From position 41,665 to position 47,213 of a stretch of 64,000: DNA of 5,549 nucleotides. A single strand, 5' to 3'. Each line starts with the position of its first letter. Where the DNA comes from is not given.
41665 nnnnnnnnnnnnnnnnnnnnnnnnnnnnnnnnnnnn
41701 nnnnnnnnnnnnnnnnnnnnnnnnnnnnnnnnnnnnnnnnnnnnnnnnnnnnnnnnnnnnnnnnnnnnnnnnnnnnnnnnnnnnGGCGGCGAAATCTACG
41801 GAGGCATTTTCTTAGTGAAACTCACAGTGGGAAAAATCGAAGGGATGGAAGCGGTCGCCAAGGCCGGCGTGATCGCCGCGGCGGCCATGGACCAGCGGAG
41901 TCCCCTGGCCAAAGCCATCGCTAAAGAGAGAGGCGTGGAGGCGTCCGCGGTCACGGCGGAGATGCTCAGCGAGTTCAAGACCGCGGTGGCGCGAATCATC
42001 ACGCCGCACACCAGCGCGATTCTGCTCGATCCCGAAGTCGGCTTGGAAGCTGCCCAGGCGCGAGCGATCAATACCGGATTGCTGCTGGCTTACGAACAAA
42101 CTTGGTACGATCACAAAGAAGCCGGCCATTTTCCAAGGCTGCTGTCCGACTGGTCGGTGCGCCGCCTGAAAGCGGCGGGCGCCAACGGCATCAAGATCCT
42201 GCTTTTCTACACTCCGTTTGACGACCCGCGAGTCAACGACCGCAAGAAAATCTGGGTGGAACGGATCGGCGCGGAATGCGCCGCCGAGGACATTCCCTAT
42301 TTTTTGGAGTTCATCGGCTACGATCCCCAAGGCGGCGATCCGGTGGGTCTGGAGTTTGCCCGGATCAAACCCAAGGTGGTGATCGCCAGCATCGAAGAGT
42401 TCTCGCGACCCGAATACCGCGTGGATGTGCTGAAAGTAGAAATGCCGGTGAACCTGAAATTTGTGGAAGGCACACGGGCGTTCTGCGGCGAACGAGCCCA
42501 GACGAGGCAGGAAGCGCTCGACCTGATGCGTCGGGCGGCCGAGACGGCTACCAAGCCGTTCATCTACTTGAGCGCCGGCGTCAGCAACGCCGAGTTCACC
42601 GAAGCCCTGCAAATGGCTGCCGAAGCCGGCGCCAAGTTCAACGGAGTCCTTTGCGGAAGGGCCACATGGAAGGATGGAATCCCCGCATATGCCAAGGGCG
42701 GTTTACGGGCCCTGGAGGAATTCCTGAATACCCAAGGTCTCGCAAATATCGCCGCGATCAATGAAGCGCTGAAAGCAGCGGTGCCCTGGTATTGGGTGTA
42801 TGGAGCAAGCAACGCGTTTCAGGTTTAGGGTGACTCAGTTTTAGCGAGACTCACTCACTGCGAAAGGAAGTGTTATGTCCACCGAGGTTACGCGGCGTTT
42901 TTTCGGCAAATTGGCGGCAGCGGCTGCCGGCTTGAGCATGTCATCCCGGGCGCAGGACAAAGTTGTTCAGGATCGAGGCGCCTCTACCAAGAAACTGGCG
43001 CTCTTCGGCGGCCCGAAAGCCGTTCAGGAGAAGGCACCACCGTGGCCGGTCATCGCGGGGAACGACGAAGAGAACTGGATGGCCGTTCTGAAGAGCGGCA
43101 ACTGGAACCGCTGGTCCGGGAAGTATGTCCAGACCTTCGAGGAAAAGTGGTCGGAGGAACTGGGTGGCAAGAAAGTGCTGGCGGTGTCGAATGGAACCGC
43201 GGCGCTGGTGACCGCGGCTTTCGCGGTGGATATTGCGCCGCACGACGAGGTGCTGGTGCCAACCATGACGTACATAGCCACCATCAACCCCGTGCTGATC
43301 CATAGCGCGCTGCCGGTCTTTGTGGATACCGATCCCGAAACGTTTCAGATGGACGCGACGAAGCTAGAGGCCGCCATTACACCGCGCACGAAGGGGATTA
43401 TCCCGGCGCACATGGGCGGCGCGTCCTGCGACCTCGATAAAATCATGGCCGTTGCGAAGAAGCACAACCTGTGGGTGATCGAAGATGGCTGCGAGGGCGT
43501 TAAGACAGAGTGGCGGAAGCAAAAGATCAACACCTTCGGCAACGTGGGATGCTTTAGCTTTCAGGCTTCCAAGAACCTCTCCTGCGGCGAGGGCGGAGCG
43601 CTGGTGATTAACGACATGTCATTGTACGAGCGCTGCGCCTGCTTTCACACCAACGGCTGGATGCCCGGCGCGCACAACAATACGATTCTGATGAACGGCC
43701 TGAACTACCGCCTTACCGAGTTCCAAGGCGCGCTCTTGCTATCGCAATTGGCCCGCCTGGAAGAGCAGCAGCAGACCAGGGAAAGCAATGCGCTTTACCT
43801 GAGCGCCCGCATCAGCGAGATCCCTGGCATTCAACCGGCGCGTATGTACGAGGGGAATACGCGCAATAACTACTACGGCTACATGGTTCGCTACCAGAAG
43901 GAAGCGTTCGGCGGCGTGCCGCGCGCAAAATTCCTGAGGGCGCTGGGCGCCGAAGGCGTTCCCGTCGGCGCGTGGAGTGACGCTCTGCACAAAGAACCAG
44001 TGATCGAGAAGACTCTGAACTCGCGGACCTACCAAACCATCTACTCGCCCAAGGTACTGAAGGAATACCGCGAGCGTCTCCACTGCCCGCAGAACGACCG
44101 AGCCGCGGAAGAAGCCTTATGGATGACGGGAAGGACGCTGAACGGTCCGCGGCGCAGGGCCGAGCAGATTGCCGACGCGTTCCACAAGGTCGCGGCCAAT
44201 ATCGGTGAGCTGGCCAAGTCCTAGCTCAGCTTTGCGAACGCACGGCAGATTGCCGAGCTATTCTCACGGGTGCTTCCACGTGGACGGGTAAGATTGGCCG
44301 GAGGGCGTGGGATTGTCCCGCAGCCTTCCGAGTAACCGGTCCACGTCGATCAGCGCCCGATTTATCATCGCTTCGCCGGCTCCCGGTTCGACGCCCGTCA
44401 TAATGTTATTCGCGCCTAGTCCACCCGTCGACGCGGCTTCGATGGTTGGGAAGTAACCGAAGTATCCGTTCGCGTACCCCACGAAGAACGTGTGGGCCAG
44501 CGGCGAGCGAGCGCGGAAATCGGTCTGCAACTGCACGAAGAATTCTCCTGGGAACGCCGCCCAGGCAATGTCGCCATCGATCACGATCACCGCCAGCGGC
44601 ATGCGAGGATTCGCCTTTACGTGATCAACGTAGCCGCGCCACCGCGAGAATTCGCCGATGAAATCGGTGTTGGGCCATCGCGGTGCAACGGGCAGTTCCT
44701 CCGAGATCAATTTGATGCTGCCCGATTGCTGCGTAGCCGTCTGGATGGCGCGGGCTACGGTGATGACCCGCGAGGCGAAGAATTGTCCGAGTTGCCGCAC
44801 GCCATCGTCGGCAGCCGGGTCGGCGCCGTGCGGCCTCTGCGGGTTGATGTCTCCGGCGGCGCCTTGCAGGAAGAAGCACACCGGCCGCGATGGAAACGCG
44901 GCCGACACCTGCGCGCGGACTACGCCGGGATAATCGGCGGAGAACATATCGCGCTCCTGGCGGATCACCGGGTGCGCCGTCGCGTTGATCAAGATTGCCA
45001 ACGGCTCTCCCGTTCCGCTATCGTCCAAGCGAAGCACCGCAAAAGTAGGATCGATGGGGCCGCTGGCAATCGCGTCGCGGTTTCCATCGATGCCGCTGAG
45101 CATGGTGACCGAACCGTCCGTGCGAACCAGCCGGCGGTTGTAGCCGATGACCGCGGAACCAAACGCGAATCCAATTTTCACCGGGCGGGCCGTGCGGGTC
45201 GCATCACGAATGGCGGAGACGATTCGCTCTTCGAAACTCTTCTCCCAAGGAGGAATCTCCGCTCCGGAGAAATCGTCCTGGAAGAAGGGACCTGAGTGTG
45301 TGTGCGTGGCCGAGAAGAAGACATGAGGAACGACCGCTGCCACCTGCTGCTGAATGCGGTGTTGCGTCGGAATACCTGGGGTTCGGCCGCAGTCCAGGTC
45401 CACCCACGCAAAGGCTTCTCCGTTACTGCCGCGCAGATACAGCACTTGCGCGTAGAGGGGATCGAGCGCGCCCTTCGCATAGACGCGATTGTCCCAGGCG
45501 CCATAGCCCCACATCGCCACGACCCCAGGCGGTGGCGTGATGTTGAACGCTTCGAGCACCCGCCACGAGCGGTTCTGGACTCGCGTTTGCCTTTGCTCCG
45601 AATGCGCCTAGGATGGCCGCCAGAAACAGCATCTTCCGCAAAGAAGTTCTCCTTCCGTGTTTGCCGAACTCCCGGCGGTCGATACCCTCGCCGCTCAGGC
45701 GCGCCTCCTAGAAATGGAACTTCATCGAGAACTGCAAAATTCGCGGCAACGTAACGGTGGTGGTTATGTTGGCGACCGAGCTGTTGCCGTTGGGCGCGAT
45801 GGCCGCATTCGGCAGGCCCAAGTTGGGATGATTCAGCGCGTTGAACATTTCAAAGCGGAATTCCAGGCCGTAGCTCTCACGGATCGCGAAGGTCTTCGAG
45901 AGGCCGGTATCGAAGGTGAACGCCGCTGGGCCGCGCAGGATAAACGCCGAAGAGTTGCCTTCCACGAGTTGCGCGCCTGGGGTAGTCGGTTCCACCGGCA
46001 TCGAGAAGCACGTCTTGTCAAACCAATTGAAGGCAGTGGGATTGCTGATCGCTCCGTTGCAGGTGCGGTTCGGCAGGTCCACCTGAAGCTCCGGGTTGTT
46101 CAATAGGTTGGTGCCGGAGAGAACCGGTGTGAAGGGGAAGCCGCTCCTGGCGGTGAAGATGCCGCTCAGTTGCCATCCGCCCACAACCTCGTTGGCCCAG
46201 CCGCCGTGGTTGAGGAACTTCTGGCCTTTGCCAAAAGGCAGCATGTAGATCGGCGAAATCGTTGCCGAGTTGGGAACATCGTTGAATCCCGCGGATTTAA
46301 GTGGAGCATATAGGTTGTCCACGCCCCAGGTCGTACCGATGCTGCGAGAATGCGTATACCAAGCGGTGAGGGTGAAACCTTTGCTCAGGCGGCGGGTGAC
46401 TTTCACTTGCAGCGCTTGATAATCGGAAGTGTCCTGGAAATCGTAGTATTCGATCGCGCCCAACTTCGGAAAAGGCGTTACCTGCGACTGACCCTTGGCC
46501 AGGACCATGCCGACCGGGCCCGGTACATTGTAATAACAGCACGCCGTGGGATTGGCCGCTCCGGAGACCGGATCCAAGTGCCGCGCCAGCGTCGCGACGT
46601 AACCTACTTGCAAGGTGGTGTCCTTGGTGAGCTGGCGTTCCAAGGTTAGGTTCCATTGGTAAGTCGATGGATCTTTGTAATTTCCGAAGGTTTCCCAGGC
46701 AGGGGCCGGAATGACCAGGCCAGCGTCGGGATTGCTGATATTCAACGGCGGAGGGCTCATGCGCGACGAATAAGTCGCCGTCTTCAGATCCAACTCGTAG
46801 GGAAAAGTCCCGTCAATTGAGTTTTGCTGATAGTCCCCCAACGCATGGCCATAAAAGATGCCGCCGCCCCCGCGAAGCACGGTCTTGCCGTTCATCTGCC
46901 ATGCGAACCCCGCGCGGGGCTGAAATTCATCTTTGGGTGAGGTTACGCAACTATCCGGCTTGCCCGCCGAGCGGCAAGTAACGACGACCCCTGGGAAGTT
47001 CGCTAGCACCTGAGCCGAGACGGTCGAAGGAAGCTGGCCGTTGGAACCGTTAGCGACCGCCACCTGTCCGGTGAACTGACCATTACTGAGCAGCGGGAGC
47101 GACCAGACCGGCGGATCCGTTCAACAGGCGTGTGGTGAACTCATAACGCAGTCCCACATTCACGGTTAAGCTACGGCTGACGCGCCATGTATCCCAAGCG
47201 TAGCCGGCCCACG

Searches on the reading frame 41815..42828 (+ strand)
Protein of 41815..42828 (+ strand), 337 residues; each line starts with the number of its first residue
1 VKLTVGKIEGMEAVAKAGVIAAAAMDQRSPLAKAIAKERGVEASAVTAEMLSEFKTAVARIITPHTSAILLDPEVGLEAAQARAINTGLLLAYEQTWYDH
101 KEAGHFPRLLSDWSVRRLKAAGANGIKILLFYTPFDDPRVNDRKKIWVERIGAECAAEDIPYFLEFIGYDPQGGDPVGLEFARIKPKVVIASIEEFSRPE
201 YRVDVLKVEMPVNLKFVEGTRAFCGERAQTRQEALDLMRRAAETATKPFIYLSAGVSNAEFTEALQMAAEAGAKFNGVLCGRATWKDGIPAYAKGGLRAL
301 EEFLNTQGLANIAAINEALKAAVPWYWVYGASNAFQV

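Call 8: search_protein_families(library=pfam, proteins=[window:41815-42828:+], max_evalue=0.001)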
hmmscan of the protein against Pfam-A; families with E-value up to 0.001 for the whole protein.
window:41815-42828:+ (337 aa): 1 family
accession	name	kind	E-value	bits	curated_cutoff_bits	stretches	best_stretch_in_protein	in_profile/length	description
PF01791.15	DeoC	-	1.4e-36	126.7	23.8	1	39-286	8-228/229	DeoC/LacD family aldolase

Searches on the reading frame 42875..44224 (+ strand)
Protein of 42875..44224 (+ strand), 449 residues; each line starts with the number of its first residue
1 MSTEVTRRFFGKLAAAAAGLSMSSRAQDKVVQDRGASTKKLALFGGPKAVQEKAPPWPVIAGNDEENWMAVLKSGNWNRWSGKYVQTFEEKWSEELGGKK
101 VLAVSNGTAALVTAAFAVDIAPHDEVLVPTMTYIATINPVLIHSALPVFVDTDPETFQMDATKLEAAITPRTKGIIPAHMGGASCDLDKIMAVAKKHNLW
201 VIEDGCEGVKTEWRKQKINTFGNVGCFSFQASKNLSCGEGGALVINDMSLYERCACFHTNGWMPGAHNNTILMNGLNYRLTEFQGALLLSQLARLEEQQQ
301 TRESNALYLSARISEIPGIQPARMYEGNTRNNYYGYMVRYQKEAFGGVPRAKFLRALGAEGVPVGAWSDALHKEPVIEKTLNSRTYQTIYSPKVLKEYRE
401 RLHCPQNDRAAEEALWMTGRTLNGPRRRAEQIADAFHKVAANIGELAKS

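Call 8: search_protein_families(library=pfam, proteins=[window:42875-44224:+], max_evalue=0.001)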
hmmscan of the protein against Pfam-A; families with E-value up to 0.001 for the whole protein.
window:42875-44224:+ (449 aa): 3 families
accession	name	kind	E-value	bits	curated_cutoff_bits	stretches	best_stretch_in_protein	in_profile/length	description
PF01041.23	DegT_DnrJ_EryC1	-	8.6e-87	292.1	19.8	1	63-384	6-324/360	DegT/DnrJ/EryC1/StrS aminotransferase family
PF00155.27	Aminotran_1_2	-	2.9e-10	40.3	19.7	1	101-204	68-185/361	Aminotransferase class I and II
PF01053.26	Cys_Met_Meta_PP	-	4.6e-05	22.6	27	1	80-205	49-174/381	Cys/Met metabolism PLP-dependent enzyme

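Call 71: search_protein_families(library=ncbifam, proteins=[window:42875-44224:+], max_evalue=0.00001)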
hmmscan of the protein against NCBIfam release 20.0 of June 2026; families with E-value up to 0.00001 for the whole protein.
window:42875-44224:+ (449 aa): 18 families
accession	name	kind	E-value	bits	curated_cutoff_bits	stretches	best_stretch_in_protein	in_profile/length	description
NF008687.0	PRK11706.1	equivalog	6.2e-58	196.3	375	1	58-342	7-298/375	dTDP-4-amino-4,6-dideoxygalactose transaminase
TIGR04181.1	NHT_00031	hypoth_equivalog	7.2e-57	192.9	420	1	58-386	6-344/359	LegC family aminotransferase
TIGR03588.1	PseC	equivalog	2.1e-53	181.6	423.5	1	61-405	10-359/380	UDP-4-amino-4,6-dideoxy-N-acetyl-beta-L-altrosamine transaminase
NF008658.2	PRK11658.1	equivalog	1.6e-52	178.5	631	1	63-374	15-330/379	UDP-4-amino-4-deoxy-L-arabinose aminotransferase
TIGR02379.1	ECA_wecE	subfamily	6.2e-52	176.6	434.85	1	57-301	6-256/376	dTDP-4-amino-4,6-dideoxy-D-glucose transaminase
NF011936.0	PRK15407.1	equivalog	9e-46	156.5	423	1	80-257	62-247/440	lipopolysaccharide biosynthesis protein RfbH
TIGR04427.1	PLP_DesI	equivalog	3.1e-45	155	650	1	38-366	5-328/390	dTDP-4-dehydro-6-deoxyglucose aminotransferase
NF005817.0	PRK07683.1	equivalog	8.4e-11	41.2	575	1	101-205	91-201/387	aminotransferase A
NF004770.0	PRK06108.1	subfamily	1.9e-09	36.8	422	1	89-204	87-209/396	pyridoxal phosphate-dependent aminotransferase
NF004769.0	PRK06107.1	equivalog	4.4e-09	35.6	617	1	101-194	95-192/402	aspartate transaminase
NF005816.0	PRK07682.1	equivalog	1e-08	34.2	620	1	101-204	92-202/390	aminotransferase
NF041364.1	GntC_guanitoxin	equivalog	6.8e-07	28.5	415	1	103-204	64-173/356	guanitoxin biosynthesis PLP-dependent (S)-gamma-hydroxy-L-arginine cyclodehydratase GntC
NF005305.0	PRK06836.1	equivalog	3.2e-06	26.6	376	1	96-176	96-175/396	pyridoxal phosphate-dependent aminotransferase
NF041091.1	asp_aminotase_Arch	equivalog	3.2e-06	26.3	550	1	102-204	90-199/376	aspartate aminotransferase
NF004975.0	PRK06348.1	equivalog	4.1e-06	26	549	1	87-205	78-202/384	pyridoxal phosphate-dependent aminotransferase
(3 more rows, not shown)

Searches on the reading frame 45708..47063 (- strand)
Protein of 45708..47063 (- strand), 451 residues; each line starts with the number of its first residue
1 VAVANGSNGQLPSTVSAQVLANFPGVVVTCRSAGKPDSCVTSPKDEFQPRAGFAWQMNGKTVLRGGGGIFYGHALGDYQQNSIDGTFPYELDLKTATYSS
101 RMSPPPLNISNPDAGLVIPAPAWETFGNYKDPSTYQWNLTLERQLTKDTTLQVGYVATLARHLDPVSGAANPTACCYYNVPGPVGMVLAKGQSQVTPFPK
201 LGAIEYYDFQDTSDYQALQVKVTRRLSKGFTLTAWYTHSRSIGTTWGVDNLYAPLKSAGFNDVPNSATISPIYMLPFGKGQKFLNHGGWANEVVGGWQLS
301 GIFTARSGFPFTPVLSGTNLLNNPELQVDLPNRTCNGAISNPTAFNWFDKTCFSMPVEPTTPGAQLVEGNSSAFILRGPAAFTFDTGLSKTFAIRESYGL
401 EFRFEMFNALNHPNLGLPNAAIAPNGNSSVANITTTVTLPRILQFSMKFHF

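Call 8: search_protein_families(library=pfam, proteins=[window:45708-47063:-], max_evalue=0.001)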
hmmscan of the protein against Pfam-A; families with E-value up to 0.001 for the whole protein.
window:45708-47063:- (451 aa): 1 family
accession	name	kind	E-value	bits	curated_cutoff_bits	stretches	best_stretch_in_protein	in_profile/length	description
PF25183.1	OMP_b-brl_4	-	8.9e-94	315.9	30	1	18-444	413-838/838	Outer membrane beta barrel domain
